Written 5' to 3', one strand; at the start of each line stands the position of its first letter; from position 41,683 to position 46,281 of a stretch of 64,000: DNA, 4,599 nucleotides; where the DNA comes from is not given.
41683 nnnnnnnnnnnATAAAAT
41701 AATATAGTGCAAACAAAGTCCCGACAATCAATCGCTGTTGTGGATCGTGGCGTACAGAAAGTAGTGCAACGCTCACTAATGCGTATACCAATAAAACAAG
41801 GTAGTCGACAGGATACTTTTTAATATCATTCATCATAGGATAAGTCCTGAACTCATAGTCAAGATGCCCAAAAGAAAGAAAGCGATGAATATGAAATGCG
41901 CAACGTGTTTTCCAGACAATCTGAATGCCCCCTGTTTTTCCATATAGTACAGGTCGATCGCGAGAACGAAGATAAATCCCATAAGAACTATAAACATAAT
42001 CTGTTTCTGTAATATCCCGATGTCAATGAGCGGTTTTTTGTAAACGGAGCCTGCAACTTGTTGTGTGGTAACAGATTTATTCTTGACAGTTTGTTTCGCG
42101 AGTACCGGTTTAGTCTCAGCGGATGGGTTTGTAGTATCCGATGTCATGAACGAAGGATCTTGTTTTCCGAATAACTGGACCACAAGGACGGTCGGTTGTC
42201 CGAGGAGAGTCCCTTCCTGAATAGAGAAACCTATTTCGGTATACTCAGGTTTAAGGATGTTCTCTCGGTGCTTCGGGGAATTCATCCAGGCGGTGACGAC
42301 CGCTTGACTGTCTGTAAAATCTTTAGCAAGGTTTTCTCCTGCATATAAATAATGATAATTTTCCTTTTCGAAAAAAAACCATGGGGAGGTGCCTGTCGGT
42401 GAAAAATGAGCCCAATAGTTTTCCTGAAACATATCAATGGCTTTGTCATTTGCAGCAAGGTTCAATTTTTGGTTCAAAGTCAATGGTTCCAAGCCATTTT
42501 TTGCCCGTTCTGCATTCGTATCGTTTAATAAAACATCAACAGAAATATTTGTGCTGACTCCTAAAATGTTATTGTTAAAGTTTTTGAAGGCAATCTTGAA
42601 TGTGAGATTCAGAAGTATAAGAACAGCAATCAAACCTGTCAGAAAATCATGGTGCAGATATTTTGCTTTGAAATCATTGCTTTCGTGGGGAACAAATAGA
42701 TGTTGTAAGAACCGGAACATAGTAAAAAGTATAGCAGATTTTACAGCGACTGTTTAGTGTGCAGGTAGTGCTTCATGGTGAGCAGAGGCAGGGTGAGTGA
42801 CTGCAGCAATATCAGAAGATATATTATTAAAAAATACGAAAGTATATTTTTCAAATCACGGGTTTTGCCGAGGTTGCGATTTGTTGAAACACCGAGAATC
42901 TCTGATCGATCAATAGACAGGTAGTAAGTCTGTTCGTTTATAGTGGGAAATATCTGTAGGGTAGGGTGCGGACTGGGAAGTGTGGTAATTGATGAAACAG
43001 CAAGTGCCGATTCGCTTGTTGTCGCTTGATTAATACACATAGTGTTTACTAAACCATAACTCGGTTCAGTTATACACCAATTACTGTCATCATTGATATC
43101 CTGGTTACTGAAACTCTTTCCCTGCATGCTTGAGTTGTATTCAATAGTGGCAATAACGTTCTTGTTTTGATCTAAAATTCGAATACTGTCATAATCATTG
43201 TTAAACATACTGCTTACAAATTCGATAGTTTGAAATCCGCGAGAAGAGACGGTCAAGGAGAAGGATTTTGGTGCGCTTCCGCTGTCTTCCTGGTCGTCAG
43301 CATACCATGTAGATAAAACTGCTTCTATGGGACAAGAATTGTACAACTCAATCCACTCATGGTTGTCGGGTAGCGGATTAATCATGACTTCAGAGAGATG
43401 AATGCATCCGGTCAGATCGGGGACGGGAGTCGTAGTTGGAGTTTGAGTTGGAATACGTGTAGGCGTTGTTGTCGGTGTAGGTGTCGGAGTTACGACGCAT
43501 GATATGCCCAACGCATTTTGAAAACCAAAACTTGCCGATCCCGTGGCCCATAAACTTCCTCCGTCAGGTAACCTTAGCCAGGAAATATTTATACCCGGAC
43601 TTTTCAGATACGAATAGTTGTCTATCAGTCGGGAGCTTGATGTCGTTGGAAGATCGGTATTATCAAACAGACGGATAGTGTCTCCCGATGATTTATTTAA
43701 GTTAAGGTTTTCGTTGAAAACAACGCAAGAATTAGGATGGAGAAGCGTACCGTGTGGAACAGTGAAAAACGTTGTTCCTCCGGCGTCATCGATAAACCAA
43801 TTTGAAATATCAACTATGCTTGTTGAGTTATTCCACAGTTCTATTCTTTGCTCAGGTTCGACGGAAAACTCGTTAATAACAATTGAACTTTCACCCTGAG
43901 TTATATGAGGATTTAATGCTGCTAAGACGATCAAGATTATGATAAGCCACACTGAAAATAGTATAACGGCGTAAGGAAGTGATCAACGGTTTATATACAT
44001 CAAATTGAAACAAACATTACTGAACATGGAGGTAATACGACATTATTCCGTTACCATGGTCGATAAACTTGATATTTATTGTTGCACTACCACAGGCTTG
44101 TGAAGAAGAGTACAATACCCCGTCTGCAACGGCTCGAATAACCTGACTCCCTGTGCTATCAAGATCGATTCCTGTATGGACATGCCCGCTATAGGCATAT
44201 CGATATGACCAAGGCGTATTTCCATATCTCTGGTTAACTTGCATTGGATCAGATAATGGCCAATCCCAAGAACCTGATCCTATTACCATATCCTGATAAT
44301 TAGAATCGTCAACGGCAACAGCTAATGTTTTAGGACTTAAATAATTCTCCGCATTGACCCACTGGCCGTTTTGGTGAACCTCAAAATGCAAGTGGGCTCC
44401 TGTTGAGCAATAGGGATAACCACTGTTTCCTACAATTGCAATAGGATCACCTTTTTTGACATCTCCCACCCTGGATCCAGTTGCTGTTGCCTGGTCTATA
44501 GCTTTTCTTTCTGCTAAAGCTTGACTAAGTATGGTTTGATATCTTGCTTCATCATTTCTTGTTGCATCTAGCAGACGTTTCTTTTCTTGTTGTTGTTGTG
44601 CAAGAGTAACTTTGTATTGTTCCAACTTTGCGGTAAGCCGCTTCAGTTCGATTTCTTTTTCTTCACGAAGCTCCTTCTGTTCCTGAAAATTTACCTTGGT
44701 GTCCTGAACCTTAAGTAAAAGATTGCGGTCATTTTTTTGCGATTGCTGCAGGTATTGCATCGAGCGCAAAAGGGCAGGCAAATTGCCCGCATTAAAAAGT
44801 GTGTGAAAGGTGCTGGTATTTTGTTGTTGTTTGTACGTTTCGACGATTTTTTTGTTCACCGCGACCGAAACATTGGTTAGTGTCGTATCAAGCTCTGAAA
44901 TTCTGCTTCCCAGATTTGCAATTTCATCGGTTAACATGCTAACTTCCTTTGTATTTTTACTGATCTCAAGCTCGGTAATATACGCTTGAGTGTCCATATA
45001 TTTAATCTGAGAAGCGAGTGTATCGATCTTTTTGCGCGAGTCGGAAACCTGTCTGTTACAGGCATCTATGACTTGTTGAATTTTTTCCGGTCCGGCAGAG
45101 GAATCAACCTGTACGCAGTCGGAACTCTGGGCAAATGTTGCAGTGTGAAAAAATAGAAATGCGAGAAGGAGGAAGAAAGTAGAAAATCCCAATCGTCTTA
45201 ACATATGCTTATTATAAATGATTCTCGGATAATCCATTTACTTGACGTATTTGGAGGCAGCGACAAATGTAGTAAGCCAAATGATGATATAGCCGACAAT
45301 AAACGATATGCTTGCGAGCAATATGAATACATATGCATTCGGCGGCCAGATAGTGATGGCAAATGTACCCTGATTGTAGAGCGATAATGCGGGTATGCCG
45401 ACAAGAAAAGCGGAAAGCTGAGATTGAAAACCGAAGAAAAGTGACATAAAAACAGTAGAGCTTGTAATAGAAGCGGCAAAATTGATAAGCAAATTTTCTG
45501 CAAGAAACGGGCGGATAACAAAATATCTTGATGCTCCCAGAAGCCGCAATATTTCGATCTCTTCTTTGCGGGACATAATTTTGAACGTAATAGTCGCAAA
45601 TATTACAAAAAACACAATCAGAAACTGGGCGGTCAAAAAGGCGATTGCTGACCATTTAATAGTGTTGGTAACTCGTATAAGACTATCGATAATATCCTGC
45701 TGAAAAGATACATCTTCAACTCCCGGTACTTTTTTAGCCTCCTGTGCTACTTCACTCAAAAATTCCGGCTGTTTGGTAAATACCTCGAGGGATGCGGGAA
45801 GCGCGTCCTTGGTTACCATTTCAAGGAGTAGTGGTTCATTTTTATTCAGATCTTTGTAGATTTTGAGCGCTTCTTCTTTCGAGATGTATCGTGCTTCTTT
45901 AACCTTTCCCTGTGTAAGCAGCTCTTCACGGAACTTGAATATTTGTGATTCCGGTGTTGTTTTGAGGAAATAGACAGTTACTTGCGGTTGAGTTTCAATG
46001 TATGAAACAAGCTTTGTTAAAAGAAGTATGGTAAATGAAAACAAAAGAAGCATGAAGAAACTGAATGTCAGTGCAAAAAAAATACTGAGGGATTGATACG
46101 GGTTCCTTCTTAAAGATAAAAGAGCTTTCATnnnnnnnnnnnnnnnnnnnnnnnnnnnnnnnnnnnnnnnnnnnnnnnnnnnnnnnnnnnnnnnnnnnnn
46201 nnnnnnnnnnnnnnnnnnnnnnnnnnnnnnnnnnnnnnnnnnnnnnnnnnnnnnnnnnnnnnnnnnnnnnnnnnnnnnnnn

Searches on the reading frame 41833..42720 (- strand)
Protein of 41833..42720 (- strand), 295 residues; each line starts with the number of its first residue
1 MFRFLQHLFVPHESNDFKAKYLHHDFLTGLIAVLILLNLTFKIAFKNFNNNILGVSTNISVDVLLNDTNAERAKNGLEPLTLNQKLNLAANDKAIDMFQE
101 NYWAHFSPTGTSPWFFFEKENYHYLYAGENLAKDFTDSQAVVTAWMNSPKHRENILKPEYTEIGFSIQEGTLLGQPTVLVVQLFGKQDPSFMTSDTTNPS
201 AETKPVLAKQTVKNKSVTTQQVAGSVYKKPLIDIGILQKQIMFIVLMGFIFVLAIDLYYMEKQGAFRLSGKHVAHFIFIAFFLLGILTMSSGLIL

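Call 56: search_protein_families(library=pfam, proteins=[window:41833-42720:-], max_evalue=0.001)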
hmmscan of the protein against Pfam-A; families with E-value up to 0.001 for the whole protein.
window:41833-42720:- (295 aa): 1 family
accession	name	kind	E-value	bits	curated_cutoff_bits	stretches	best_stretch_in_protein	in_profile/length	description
PF00188.32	CAP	-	3.3e-20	73.5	21.1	1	65-178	1-111/117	Cysteine-rich secretory protein family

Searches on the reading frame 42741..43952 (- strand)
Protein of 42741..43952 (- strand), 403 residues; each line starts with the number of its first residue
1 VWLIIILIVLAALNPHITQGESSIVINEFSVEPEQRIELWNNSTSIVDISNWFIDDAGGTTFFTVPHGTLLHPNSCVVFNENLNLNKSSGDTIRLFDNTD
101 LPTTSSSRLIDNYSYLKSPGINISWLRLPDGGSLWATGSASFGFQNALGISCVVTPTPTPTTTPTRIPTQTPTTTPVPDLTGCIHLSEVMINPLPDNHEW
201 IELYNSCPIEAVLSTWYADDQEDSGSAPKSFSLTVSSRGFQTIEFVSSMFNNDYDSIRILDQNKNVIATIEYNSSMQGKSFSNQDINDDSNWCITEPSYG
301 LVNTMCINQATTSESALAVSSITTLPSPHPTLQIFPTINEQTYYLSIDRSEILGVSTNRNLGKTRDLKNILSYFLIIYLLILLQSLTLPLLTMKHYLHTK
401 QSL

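Call 56: search_protein_families(library=pfam, proteins=[window:42741-43952:-], max_evalue=0.001)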
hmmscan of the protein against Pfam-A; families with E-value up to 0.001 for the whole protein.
window:42741-43952:- (403 aa): 1 family
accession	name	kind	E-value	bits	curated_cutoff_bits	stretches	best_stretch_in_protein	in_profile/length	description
PF00932.25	LTD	-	6.2e-19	68.8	34.3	2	20-115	4-107/109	Lamin Tail Domain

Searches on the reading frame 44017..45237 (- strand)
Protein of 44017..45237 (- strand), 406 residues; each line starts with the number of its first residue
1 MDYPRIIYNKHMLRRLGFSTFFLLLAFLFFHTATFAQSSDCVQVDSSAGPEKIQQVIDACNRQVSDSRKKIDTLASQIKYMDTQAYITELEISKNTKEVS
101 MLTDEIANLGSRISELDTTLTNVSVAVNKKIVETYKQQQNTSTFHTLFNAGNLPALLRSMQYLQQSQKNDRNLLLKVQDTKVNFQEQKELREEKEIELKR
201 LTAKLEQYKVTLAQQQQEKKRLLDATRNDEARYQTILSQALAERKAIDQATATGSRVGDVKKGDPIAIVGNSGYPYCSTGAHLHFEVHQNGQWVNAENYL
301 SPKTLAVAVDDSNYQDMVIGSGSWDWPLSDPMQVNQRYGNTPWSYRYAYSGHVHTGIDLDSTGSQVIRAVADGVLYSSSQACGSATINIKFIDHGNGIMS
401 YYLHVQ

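Call 56: search_protein_families(library=pfam, proteins=[window:44017-45237:-], max_evalue=0.001)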
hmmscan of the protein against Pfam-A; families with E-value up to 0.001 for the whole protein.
window:44017-45237:- (406 aa): 2 families
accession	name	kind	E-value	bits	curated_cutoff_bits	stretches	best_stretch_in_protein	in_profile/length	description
PF01551.29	Peptidase_M23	-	6.6e-15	55.5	28.7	2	259-295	62-95/96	Peptidase family M23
PF10473.14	CENP-F_leu_zip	-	0.0002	21.9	34.5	1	58-140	41-123/140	Leucine-rich repeats of kinetochore protein Cenp-F/LEK1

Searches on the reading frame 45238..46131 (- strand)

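Call 56: search_protein_families(library=pfam, proteins=[window:45238-46131:-], max_evalue=0.001)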
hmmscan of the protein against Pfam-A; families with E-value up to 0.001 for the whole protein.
window:45238-46131:- (297 aa): 2 families
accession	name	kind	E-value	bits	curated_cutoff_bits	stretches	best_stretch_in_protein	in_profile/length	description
PF18075.7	FtsX_ECD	-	2.4e-18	66.9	23.5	1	50-141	2-96/96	FtsX extracellular domain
PF02687.27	FtsX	-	6e-07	30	25.5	1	164-297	2-117/120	FtsX-like permease C-terminal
